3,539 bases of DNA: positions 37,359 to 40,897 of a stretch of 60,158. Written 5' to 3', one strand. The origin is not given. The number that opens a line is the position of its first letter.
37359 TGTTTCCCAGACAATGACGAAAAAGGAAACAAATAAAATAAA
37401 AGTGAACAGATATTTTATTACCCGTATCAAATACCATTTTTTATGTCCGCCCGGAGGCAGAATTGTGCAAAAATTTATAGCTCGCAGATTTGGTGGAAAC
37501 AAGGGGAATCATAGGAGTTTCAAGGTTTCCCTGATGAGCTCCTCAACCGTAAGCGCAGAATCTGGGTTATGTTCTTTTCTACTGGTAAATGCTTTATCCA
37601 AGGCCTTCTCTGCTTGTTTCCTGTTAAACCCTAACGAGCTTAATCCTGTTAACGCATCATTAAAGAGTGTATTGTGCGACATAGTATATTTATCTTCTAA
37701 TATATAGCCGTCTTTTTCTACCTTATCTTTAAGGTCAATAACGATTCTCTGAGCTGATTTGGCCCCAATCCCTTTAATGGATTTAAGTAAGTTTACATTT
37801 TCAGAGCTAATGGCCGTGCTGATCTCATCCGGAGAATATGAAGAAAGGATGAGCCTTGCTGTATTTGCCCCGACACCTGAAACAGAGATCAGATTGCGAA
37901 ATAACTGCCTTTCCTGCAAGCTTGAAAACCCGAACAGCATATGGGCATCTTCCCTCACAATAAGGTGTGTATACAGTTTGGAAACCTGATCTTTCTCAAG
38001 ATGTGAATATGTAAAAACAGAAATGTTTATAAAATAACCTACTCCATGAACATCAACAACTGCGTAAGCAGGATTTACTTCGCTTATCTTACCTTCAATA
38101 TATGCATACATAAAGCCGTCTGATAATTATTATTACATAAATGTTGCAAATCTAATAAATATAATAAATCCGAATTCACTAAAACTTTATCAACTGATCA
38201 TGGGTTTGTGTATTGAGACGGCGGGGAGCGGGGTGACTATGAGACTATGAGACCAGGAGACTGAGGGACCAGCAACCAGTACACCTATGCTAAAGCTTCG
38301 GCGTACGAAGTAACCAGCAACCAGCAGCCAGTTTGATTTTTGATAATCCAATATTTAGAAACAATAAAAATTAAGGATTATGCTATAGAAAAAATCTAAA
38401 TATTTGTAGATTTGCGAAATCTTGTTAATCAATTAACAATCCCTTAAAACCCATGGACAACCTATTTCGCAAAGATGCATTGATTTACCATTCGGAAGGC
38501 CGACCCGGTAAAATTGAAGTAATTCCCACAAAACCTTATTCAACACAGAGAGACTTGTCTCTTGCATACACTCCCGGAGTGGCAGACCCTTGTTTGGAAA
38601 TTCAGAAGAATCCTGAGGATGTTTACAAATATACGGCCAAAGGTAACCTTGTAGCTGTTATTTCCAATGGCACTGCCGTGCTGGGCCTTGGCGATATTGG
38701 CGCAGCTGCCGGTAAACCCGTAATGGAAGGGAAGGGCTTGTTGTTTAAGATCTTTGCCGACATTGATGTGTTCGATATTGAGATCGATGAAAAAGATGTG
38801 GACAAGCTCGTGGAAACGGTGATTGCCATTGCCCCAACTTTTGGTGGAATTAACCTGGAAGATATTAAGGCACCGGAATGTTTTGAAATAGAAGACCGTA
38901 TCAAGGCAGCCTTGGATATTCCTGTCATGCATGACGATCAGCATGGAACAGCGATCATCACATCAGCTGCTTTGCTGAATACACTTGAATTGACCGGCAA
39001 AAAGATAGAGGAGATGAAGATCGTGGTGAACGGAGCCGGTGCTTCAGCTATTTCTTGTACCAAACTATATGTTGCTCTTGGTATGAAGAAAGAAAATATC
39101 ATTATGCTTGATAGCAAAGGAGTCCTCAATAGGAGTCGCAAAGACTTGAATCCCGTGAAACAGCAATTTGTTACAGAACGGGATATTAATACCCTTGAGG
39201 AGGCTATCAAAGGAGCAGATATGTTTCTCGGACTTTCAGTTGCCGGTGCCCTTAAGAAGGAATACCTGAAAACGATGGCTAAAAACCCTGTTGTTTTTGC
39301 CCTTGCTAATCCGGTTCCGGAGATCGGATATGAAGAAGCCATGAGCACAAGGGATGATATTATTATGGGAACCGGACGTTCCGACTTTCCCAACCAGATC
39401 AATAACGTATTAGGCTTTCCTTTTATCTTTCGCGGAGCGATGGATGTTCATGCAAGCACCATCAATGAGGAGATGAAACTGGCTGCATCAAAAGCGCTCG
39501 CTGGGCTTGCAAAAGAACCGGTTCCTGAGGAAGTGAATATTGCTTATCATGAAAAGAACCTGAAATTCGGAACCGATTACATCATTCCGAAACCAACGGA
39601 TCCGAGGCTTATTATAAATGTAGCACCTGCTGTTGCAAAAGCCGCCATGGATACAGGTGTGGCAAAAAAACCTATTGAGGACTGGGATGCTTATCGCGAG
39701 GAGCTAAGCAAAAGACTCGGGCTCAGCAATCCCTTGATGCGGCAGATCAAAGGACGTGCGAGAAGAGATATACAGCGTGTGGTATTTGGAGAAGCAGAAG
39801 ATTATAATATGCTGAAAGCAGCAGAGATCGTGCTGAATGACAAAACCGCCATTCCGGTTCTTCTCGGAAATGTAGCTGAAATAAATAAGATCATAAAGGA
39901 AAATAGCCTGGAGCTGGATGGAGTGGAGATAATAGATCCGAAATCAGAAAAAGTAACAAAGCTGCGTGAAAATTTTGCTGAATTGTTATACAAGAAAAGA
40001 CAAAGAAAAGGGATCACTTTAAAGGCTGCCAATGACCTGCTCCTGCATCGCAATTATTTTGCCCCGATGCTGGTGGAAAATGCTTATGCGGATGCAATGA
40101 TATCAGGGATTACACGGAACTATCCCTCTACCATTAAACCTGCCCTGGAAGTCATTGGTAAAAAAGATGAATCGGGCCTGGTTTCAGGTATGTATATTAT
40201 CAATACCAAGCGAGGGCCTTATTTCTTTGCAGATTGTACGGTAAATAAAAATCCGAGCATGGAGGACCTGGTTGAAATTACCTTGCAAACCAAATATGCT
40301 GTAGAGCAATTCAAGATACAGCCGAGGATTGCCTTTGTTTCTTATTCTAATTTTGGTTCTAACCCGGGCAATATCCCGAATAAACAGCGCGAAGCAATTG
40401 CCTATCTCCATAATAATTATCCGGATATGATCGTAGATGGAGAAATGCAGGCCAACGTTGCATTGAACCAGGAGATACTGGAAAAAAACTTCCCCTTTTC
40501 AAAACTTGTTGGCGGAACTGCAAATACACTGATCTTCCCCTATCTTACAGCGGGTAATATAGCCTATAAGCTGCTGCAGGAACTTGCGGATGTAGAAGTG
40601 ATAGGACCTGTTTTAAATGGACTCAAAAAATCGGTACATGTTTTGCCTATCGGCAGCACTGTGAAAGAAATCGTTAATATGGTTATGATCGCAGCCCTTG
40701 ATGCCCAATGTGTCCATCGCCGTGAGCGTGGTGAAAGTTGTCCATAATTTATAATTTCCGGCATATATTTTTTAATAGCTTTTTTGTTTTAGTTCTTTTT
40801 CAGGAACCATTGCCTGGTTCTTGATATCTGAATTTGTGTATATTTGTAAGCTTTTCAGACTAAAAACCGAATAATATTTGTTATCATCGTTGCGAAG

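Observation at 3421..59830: Window-wide family of intergenic 7-nt and 8-nt periodic 'word' arrays in about 10 of 45 intergenic gaps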

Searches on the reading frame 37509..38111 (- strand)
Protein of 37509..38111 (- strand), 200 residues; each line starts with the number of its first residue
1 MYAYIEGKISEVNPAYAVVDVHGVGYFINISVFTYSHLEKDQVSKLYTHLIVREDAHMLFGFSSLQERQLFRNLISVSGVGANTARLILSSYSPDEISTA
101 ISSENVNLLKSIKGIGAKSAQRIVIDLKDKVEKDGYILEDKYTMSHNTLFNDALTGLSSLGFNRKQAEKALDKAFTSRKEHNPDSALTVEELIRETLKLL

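Call 26: search_protein_families(library=pfam, proteins=[window:37509-38111:-], max_evalue=0.00001)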
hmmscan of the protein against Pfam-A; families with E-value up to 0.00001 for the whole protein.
window:37509-38111:- (200 aa): 3 families
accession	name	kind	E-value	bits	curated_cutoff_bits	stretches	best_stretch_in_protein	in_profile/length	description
PF01330.27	RuvA_N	-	1.4e-22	80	23.6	1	1-61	1-61/61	RuvA N terminal domain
PF14520.12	HHH_5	-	1.2e-14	54.9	27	1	71-129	1-57/57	Helix-hairpin-helix domain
PF07499.19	RuvA_C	-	2.7e-10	41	24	1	150-200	3-46/47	RuvA, C-terminal domain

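Call 28: find_encoding_contigs(protein=window:37509-38111:-, flank=10000, max_places=10)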
Protein window:37509-38111:- (200 aa): 4 contigs read that carry it; 3 places shown.
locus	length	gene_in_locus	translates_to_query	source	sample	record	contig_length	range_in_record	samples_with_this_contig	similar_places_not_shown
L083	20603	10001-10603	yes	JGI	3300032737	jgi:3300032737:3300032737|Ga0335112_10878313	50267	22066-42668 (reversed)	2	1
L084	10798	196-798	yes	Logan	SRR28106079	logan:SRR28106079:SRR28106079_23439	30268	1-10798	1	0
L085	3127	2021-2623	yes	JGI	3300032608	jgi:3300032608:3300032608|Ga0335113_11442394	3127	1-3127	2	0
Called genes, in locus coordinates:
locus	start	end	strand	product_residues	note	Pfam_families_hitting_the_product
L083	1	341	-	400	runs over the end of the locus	PF01546:Peptidase_M20, PF07687:M20_dimer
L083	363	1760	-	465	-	PF00206:Lyase_1, PF10415:FumaraseC_C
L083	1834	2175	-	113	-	PF03960:ArsC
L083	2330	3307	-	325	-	PF03462:PCRF, PF00472:RF-1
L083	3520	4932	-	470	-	PF02369:Big_1 (faint), PF13620:CarboxypepD_reg, PF13715:CarbopepD_reg_2 (faint), PF17210:SdrD_B (weak), PF17802:SpaA (faint), PF13620:CarboxypepD_reg (weak), PF20773:InhA-like_MAM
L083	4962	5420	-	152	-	PF21982:RecX_HTH1 (weak), PF02631:RecX_HTH2, PF21981:RecX_HTH3 (weak)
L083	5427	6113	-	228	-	PF02146:SIR2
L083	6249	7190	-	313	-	PF00056:Ldh_1_N, PF02866:Ldh_1_C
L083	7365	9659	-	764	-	PF00390:malic, PF03949:Malic_M, PF01515:PTA_PTB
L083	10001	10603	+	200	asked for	PF01330:RuvA_N, PF14520:HHH_5, PF07499:RuvA_C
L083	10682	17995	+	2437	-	PF14349:SprA_N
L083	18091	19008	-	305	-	PF18962:Por_Secre_tail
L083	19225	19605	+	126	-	PF01597:GCV_H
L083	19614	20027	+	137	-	PF04892:VanZ-LLP1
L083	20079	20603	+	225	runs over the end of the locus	PF03544:TonB_C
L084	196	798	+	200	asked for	PF01330:RuvA_N, PF14520:HHH_5, PF07499:RuvA_C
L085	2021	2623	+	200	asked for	PF01330:RuvA_N, PF14520:HHH_5, PF07499:RuvA_C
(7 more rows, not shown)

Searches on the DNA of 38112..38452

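Call 83: search_rna_families(source=window, start=38112, end=38452, threshold=evalue, max_evalue=10)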
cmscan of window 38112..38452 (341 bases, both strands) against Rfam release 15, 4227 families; matches with E-value up to 10: 4.
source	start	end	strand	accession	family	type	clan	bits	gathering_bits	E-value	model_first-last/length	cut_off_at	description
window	38376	38430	+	RF00150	SNORD42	Gene; snRNA; snoRNA; CD-box;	-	18.9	39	1.8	1-68/68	no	Small nucleolar RNA SNORD42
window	38138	38172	-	RF00190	SNORA16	Gene; snRNA; snoRNA; HACA-box;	CL00021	14.4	35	1.6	87-121/135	no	Small nucleolar RNA SNORA16B/SNORA16A family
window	38424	38450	-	RF01346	CRISPR-DR36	Gene; CRISPR;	-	11.5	38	6.8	1-36/36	no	CRISPR RNA direct repeat element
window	38112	38173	+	RF01295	SCARNA7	Gene; snRNA; snoRNA; scaRNA;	-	9.8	65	2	34-330/330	5'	Small Cajal body-specific RNA 7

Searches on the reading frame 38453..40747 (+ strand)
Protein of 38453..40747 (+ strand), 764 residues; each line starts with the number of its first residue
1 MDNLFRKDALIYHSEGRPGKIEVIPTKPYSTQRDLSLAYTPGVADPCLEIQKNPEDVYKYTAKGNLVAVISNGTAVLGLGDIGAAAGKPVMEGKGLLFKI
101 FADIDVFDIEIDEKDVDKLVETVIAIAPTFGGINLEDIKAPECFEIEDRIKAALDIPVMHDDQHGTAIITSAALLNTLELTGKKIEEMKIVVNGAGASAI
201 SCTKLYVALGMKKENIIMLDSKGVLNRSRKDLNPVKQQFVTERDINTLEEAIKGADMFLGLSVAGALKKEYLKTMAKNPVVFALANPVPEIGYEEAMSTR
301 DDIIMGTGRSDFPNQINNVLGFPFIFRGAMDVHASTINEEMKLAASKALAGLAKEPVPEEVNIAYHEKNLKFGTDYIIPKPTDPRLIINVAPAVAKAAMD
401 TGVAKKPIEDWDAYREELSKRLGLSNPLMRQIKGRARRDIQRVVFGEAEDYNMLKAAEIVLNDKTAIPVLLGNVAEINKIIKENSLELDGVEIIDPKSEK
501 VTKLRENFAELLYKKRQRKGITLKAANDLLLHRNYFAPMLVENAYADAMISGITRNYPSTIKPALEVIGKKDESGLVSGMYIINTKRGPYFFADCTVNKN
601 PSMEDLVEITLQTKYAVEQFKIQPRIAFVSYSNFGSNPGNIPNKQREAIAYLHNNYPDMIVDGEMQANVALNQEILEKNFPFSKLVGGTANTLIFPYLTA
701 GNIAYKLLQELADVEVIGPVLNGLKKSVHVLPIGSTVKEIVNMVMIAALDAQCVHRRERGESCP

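Call 26: search_protein_families(library=pfam, proteins=[window:38453-40747:+], max_evalue=0.00001)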
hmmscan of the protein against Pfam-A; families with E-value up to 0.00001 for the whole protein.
window:38453-40747:+ (764 aa): 3 families
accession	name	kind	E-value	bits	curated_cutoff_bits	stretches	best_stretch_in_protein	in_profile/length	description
PF01515.24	PTA_PTB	-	1.9e-91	307.2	24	1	428-748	2-319/319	Phosphate acetyl/butaryl transferase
PF00390.24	malic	-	1.6e-32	113.2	23.1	1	19-150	2-181/182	Malic enzyme, N-terminal domain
PF03949.21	Malic_M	-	2.5e-22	79.8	23.5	1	165-360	3-232/258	Malic enzyme, NAD binding domain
